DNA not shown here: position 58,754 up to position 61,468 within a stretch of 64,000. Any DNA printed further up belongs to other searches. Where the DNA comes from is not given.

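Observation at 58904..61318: Orphan low-GC 804-aa membrane-anchored protein as island cargo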

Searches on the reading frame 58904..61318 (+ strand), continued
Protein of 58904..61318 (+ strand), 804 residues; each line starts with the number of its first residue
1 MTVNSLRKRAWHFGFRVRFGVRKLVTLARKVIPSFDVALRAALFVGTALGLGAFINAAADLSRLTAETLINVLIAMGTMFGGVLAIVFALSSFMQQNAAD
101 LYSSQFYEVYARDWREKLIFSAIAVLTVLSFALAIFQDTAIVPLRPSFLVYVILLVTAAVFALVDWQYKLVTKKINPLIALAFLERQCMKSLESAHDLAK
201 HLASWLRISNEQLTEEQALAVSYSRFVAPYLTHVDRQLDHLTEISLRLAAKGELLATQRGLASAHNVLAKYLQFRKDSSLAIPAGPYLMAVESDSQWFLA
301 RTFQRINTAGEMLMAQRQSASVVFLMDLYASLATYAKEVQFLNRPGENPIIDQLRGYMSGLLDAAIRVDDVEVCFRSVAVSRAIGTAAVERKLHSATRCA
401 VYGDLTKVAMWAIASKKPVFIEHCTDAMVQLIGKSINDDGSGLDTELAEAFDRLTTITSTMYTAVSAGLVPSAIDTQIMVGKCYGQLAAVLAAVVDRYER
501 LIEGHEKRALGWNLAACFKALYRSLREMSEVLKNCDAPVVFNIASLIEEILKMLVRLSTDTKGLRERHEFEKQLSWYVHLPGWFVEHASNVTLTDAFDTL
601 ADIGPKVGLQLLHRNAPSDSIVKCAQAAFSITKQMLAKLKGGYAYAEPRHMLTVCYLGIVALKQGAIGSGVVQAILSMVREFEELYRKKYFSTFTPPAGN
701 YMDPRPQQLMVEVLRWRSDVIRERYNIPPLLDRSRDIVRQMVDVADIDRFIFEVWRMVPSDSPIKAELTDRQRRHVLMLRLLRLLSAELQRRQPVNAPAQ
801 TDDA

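Call 37: find_related_loci(query=A3, collection=genome_contigs, flank=10000)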
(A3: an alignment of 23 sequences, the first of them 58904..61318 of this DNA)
Query A3 (804 aa) in genome_contigs; peptide patterns used: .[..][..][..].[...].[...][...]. (x = any residue, [..] = any of these).
40 stretches matched a pattern; 12 encode a relative of the query (tblastn E <= 1e-3); 12 distinct loci.
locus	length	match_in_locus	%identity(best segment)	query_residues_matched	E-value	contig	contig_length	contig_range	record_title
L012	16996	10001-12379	65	1-793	0e+0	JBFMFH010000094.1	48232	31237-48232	MAG: Acidobacteriota bacterium isolate MAG266 MAG266_94, whole genome shotgun sequence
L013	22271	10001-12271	36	39-794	3e-152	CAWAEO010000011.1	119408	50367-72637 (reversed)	MAG: Nitrospirota bacterium isolate MFD03726.bin.2.162 genome assembly, contig: contig_53886, whole genome shotgun seque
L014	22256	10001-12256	35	35-781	8e-144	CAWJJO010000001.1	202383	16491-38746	MAG: uncultured bacterium isolate MFD05674.bin.2.88 genome assembly, contig: contig_104671, whole genome shotgun sequenc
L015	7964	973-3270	33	22-792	1e-142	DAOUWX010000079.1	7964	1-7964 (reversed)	MAG TPA_asm: Atribacterota bacterium isolate CSMAG_886 CSMAG_886_k141_96287_length_7964_cov_20.4170, whole genome shotgu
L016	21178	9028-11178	35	63-773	6e-140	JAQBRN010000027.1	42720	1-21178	MAG: Parcubacteria group bacterium isolate RYN_400 scaffold_511504, whole genome shotgun sequence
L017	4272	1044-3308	34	22-771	1e-141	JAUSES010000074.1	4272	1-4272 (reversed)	MAG: bacterium isolate E14_maxbin.225_sub E14_k141_1606685, whole genome shotgun sequence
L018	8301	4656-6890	33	39-778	1e-130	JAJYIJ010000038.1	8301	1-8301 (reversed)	MAG: bacterium isolate DBS2-1.bin118 NODE_17130_length_8301_cov_1.170051, whole genome shotgun sequence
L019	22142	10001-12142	32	64-774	3e-125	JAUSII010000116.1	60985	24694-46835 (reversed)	MAG: Deltaproteobacteria bacterium isolate E14_metabat.bin.232 E14_k141_1582344, whole genome shotgun sequence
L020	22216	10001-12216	33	64-798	4e-103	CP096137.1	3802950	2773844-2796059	MAG: Elusimicrobiota bacterium isolate JAD_PAG50586_1 chromosome, complete genome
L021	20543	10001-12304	26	18-768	2e-76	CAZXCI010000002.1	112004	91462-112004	MAG TPA_asm: uncultured Candidatus Saccharibacteria bacterium isolate SRP192927_co3_359 genome assembly, contig: NODE_20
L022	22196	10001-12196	26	77-804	1e-75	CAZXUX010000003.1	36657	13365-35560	MAG TPA_asm: uncultured Gammaproteobacteria bacterium isolate SRP342105_co1_333 genome assembly, contig: NODE_1433_lengt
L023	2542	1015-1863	32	495-768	8e-36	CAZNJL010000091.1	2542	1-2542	MAG TPA_asm: uncultured Candidatus Saccharibacteria bacterium isolate SRP178699_co1_444 genome assembly, contig: NODE_69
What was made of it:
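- The family is scattered over Acidobacteriota, Nitrospirota, Atribacterota, Parcubacteria, Saccharibacteria, Elusimicrobiota, Delta- and Gammaproteobacteria (call 37).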

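Call 38: predict_structure(alignment_id=A1)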
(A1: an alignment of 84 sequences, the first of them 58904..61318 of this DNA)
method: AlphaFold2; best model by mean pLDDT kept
length: 804 residues; sequences in the alignment: 84
mean_pLDDT: 92.6   pTM: 0.83
mean pLDDT of the five models: 92.6, 92.1, 91.9, 91.2, 90.7
residues with pLDDT >= 90: 671; 70-90: 113; 50-70: 17; < 50: 3
segments of 3 or more residues with pLDDT < 50: 802-804
pLDDT, mean of each block of 10 residues (from residue 1): 71 84 77 77 94 94 91 96 94 90 79 89 96 95 92 95 94 91 95 96 92 95 93 95 95 96 98 97 91 95 97 97 98 96 92 97 98 98 96 91 98 96 97 91 92 97 95 89 95 96 93 96 97 94 96 95 93 97 96 94 97 94 97 95 90 97 93 97 95 83 89 95 83 91 96 95 95 93 92 65 43
secondary structure, 60 per line:
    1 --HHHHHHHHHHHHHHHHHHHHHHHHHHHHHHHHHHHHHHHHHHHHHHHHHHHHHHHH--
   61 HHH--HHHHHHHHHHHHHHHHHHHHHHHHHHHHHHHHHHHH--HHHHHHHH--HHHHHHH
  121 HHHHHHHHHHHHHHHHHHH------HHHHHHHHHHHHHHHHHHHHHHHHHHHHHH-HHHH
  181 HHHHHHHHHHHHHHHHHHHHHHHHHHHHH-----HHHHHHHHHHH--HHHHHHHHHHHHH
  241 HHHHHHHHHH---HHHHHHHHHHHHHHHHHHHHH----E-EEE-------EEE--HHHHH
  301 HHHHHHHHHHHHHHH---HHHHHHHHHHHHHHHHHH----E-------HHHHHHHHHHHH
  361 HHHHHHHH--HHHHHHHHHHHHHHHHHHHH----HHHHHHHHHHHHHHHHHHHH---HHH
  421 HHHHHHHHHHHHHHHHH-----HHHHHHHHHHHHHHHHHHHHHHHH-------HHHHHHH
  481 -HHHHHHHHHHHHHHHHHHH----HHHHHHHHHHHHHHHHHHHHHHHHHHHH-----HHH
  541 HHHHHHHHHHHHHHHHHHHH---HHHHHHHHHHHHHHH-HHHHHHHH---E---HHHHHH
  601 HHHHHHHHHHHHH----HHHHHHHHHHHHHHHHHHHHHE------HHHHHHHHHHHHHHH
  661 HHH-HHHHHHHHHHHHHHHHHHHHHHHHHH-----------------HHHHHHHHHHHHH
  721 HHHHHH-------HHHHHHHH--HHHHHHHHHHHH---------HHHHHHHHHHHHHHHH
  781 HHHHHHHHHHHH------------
elements in order (helices of 4 or more, strands of 3 or more residues): H3-58 H66-101 H104-111 H114-139 H146-175 H177-209 H215-225 H228-250 H254-274 E281-283 E291-293 H296-315 H319-336 H349-368 H371-390 H395-414 H418-437 H443-466 H474-480 H482-500 H505-532 H538-560 H564-578 H580-587 H595-613 H618-638 H646-663 H665-690 H708-726 H734-741 H744-755 H765-792
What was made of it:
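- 58904..61318 (+): CDS of the 804-aa protein (stop codon included). AF2 pLDDT is 92.6 (call 38).
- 59432..61279 (+): Residues 177-792: cytoplasmic all-alpha solenoid of about 25 helices. Conserved polar positions include R275, S293-D294-S295, N348-P349, E372, R526, E647-P648-R649, K663 and D746. AF2 secondary structure (call 38).
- AF2 gives pLDDT 92.6 and pTM 0.83 (call 38). The AF2 model is very confident (call 38).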

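Call 44: fold_search(model_id=the predicted structure, library=pdb)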
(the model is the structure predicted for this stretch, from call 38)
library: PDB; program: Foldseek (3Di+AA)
matches with E <= 10: 1108; with E <= 0.001: 10
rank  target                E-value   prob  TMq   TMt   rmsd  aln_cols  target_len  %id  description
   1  7rdr_A                1.1e-05  1.00  0.26  0.38  12.6       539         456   12  Circular tandem repeat protein with novel repeat topology and enhanced subunit contact surfaces (released 2021-09-01)
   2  6xte_A                2.7e-04  1.00  0.20  0.16  28.0       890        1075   11  Human karyopherin RanBP5 (isoform-1) (released 2020-04-22)
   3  8gel_A                2.7e-04  0.98  0.12  0.17  23.3       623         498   12  Cryo-EM structure of synthetic tetrameric building block sC4 (released 2024-03-13)
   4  8v3b_a                2.9e-04  1.00  0.27  0.48  18.0       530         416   14  Computational Designed Nanocage O43_129_+4 (released 2024-03-13)
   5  6xr1                  3.2e-04  1.00  0.17  0.24  26.8       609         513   12  Computationally designed right-handed alpha/alpha single-chain toroid with 9 repeats (released 2021-07-14)
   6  6gx9_A                5.2e-04  0.98  0.17  0.16  30.4       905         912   12  Crystal structure of the TNPO3 - CPSF6 RSLD complex (released 2019-03-13)
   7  6gx9_B                6.9e-04  0.96  0.14  0.13  30.7       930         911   11  Crystal structure of the TNPO3 - CPSF6 RSLD complex (released 2019-03-13)
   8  8ga7                  8.0e-04  0.98  0.14  0.19  23.9       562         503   12  Geometrically programmable nanomaterial construction using regularized protein building blocks (released 2024-03-13)
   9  4pju_A                8.7e-04  0.97  0.15  0.14  29.5       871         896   13  crystal structure of human Stromal Antigen 2 (SA2) in complex with Sister Chromatid Cohesion protein 1 (Scc1) (released 2014-08-27)
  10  8a9j_A                9.4e-04  0.91  0.14  0.12  35.1       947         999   11  Cryo-EM structure of USP1-UAF1 bound to FANCI and mono-ubiquitinated FANCD2 without ML323 (consensus reconstruction) (released 2022-10-12)
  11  7ozs_F                1.1e-03  1.00  0.17  0.22  19.8       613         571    9  Structure of the hexameric 5S RNP from C. thermophilum (released 2022-10-12)
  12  8cwy_A                1.1e-03  1.00  0.24  0.37  14.4       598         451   11  Accurate computational design of genetically encoded 3D protein crystals (released 2023-11-01)
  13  8tl9_C                1.2e-03  0.95  0.15  0.08  32.3       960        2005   11  Human Type 3 IP3 Receptor - Resting State (+IP3/ATP) (released 2023-11-08)
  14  7bii_B                1.4e-03  0.95  0.15  0.07  24.5       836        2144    9  Crystal structure of Nematocida HUWE1 (released 2021-07-28)
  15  8a9k_A                1.4e-03  0.85  0.13  0.11  36.9       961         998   12  Cryo-EM structure of USP1-UAF1 bound to FANCI and mono-ubiquitinated FANCD2 with ML323 (consensus reconstruction) (released 2022-10-12)
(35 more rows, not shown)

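Call 48: search_protein_families(library=pfam, alignment_id=A4, max_evalue=0.0001)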
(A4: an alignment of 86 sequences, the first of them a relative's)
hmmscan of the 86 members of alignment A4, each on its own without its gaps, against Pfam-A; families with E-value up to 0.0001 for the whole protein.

A. member 1, L013:5187-5726:+ (179 aa): 0 families

B. families by the number of members that match (of 86 scanned): 80 families (the first 25 are shown)
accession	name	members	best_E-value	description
PF00535.33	Glycos_transf_2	2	5.2e-33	Glycosyl transferase family 2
PF00239.26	Resolvase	2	1.3e-24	Resolvase, N terminal domain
PF07508.19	Recombinase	2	2.2e-15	Recombinase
PF04055.27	Radical_SAM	2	1.5e-10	Radical SAM superfamily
PF13408.12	Zn_ribbon_recom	2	6.7e-09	Recombinase zinc beta ribbon domain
PF13310.11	Virulence_RhuM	1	4.8e-111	Virulence protein RhuM family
PF06418.20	CTP_synth_N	1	8.3e-97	CTP synthase N-terminus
PF07642.17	BBP2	1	2.9e-70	Putative beta-barrel porin-2, OmpL-like. bbp2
PF02384.22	N6_Mtase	1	2.7e-61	N-6 DNA Methylase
PF01434.24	Peptidase_M41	1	2.1e-59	Peptidase family M41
PF00004.35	AAA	1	7.7e-44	ATPase family associated with various cellular activities (AAA)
PF03462.23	PCRF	1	1.2e-39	PCRF domain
PF00005.33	ABC_tran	1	1.5e-39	ABC transporter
PF00117.34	GATase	1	2.8e-39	Glutamine amidotransferase class-I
PF04851.21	ResIII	1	4.3e-38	Type III restriction enzyme, res subunit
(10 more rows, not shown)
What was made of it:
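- On Defence-island gene (operational definition): Housekeeping neighbours occur too (call 48).
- Some loci also hold housekeeping neighbours such as CTP synthase, RF-1 and FtsH (call 48). Some neighbours are housekeeping genes (call 48).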

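Call 49: search_protein_families(library=padloc, alignment_id=A4, max_evalue=0.00001)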
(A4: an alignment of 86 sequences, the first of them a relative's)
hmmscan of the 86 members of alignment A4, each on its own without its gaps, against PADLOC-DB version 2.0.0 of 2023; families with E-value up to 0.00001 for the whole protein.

A. member 1, L013:5187-5726:+ (179 aa): 0 families

B. families by the number of members that match (of 86 scanned): 229 families (the first 25 are shown)
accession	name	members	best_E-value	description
PDLC04134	mad2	2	2.4e-46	mads_2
PDLC03019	MTase_I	2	8.4e-22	Type I methyltransferase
PDLC03032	MTase_I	2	9.9e-16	Type I methyltransferase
PDLC03624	REase_MTase_IIG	2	1.2e-12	Type IIG restriction enzyme-methyltransferase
PDLC02903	pVip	2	2.2e-08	Viperins not associated with kinases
PDLC02904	pVip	2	3.6e-07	Viperins associated with kinases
PDLC04851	PDC-S05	1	1e-157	-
PDLC03021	MTase_I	1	2.1e-154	Type I methyltransferase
PDLC04868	PDC-S05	1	2e-152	-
PDLC03049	REase_I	1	6.6e-140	Type I restriction enzyme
PDLC04853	PDC-S05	1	6.8e-136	-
PDLC04871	PDC-S05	1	1.6e-133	-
PDLC04852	PDC-S05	1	2e-126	-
PDLC04843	PDC-S05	1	8.7e-118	-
PDLC03025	MTase_I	1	6e-106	Type I methyltransferase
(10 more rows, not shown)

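Call 50: fold_search(model_id=the predicted structure, library=viral)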
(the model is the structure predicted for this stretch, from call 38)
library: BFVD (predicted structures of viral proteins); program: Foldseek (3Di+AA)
matches with E <= 10: 509; with E <= 0.001: 1
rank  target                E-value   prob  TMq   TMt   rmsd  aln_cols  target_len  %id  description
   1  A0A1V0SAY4            7.4e-05  1.00  0.12  0.16  25.6       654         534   10  TPR repeat protein [Catovirus CTV1]
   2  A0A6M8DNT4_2          1.1e-03  0.75  0.11  0.07  44.9       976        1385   11  (no name in the UniProt tables at hand)
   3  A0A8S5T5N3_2          3.9e-03  0.99  0.23  0.19  24.8       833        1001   12  Tail tape measure (Fragment) [Siphoviridae sp. ctGpg14]
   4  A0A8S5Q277            4.7e-03  0.75  0.12  0.10  34.2       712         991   10  Uncharacterized protein [Siphoviridae sp. ctLqe90]
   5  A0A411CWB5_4          5.7e-03  0.23  0.08  0.06  43.8      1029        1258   13  (no name in the UniProt tables at hand)
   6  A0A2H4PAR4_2          6.0e-03  0.25  0.07  0.06  69.6       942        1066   11  (no name in the UniProt tables at hand)
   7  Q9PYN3                1.2e-02  0.66  0.15  0.12  32.7       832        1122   10  ORF163 [Xestia c-nigrum granulosis virus]
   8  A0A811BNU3            1.3e-02  0.91  0.18  0.21  23.2       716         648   13  F-box domain containing protein [Pandoravirus japonicus]
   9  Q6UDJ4                1.3e-02  0.33  0.11  0.09  39.4      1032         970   11  Inner tegument protein [Psittacid herpesvirus 1 (isolate Amazon parrot/-/97-0001/1997)]
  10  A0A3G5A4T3            1.5e-02  0.63  0.11  0.14  23.3       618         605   11  RING-type domain-containing protein [Harvfovirus sp.]
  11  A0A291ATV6            2.0e-02  0.82  0.18  0.17  22.5       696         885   12  Uncharacterized protein [Pandoravirus salinus]
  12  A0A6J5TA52            2.3e-02  0.18  0.07  0.07  36.8       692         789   12  Uncharacterized protein [uncultured Caudovirales phage]
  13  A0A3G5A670            2.7e-02  0.38  0.10  0.12  28.0       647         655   11  Uncharacterized protein [Harvfovirus sp.]
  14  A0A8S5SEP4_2          2.7e-02  0.23  0.09  0.07  44.8       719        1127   10  Chromosome segregation ATPase (Fragment) [virus sp. ctX0L1]
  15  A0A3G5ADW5            2.8e-02  0.96  0.13  0.28  16.4       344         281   12  Uncharacterized protein [Satyrvirus sp.]
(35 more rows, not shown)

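Call 51: find_homologous_proteins(query=A1, max_evalue=1e-10)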
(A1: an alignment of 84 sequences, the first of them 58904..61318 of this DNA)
Query A1 (84 sequences) (804 aa, profile of the alignment): 11 proteins with E <= 1e-10 among 8000 candidates.
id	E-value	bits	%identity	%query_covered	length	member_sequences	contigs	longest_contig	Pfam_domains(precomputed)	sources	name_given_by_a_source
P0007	0.0e+0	1014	33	98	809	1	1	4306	-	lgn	-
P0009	0.0e+0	1012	34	90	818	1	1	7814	-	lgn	-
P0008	1.2e-296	1004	36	88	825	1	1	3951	-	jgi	-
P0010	1.5e-294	997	35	91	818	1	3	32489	-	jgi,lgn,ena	-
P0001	6.6e-250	850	100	100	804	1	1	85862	-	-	-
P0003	1.9e-249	848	64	99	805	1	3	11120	-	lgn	-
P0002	5.1e-249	847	65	99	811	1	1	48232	-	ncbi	ncbi:MAG: hypothetical protein AB1806_15305 [Acidobacteriota bacterium]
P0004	4.2e-233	794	54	98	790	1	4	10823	-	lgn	-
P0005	4.5e-136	473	61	60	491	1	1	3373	-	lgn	-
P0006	7.4e-133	462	56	56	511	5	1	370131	-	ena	-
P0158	3.5e-38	149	43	3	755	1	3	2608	-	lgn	-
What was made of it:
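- Tried and rejected: The word-indexed homology search with the profile added only one weak extra hit (call 51).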

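Call 52: search_dna_similar(query=window:58904-61318:+, collection=plasmids, mode=protein, max_evalue=0.001)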
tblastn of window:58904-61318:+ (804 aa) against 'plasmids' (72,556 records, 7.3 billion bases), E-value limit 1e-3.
No match.

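Call 53: search_dna_similar(query=window:58904-61318:+, collection=phages, mode=protein, max_evalue=0.001)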
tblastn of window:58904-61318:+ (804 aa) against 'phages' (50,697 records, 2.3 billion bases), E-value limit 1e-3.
No match.
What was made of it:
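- On Phage or plasmid gene: tblastn finds no match in 72,556 plasmids or 50,697 phages (calls 52, 53).
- Tried and rejected: tblastn against plasmids and phages found no match (calls 52, 53).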

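Call 54: find_related_loci(query=A3, collection=viral_contigs, flank=10000)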
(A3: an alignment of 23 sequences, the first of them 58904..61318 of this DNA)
Query A3 (804 aa) in viral_contigs; peptide patterns used: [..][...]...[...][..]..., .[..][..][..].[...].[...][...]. (x = any residue, [..] = any of these).
69 stretches matched a pattern; 2 encode a relative of the query (tblastn E <= 1e-3); 2 distinct loci.
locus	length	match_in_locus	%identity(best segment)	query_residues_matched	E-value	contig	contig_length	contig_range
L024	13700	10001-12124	35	54-756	4e-142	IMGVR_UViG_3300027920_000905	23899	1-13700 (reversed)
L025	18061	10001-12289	32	32-786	3e-121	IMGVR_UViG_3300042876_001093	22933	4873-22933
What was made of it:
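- On Phage or plasmid gene: Only 2 loci turn up among 2.9 million IMG/VR contigs (call 54).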

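Call 55: find_related_loci(query=A3, collection=metagenome_contigs, flank=10000)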
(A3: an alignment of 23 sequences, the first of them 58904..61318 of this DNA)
Query A3 (804 aa) in metagenome_contigs; peptide patterns used: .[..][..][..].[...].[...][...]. (x = any residue, [..] = any of these).
87 stretches matched a pattern; 21 encode a relative of the query (tblastn E <= 1e-3); 21 distinct loci.
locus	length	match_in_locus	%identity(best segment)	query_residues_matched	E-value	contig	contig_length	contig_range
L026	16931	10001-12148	37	64-774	7e-166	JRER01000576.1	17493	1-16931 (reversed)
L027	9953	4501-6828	35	1-763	9e-163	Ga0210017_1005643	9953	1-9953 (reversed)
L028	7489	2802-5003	35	46-768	3e-150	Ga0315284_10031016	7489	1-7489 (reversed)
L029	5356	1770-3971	35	46-768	4e-152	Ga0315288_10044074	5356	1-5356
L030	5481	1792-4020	34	39-775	2e-151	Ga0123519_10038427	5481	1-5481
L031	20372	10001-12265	34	39-784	4e-139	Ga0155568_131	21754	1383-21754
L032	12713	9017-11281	34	39-784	4e-139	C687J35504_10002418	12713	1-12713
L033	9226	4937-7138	31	61-789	3e-127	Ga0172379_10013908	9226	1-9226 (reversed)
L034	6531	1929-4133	33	39-768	1e-125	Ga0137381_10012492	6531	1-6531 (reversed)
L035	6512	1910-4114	33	39-768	1e-125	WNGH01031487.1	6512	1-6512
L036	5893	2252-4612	33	1-793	8e-124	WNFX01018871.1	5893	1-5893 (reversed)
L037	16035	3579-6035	30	4-801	3e-122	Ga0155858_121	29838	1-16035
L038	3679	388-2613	26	64-802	5e-75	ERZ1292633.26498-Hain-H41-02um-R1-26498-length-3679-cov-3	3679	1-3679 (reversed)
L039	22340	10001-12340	25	32-799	1e-70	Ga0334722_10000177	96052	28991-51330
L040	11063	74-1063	33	444-768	2e-55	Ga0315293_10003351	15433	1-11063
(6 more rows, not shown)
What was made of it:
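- Tried and rejected: The narrower alignment A3 worked (calls 37, 54, 55).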

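Call 65: find_encoding_contigs(protein=P0009, flank=10000, max_places=2)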
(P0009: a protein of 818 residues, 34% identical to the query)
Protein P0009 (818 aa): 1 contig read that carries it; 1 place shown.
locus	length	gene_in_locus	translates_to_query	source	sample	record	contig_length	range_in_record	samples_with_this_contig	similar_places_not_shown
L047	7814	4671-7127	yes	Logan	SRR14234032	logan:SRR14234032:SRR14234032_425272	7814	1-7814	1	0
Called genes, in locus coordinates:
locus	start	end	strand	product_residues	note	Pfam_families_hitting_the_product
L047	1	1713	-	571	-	?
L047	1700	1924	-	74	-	-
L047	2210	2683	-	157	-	-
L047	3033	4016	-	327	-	-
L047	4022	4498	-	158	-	-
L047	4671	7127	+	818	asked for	-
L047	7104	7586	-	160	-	-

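Call 66: find_encoding_contigs(protein=P0007, flank=10000, max_places=2)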
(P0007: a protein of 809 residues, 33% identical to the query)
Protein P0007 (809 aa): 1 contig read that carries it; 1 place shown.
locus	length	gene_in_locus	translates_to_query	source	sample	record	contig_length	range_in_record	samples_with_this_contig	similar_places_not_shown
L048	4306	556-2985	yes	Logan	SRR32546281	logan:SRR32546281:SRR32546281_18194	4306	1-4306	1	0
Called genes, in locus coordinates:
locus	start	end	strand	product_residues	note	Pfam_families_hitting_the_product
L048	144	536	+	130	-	-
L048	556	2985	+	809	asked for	-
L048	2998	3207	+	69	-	-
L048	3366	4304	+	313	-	?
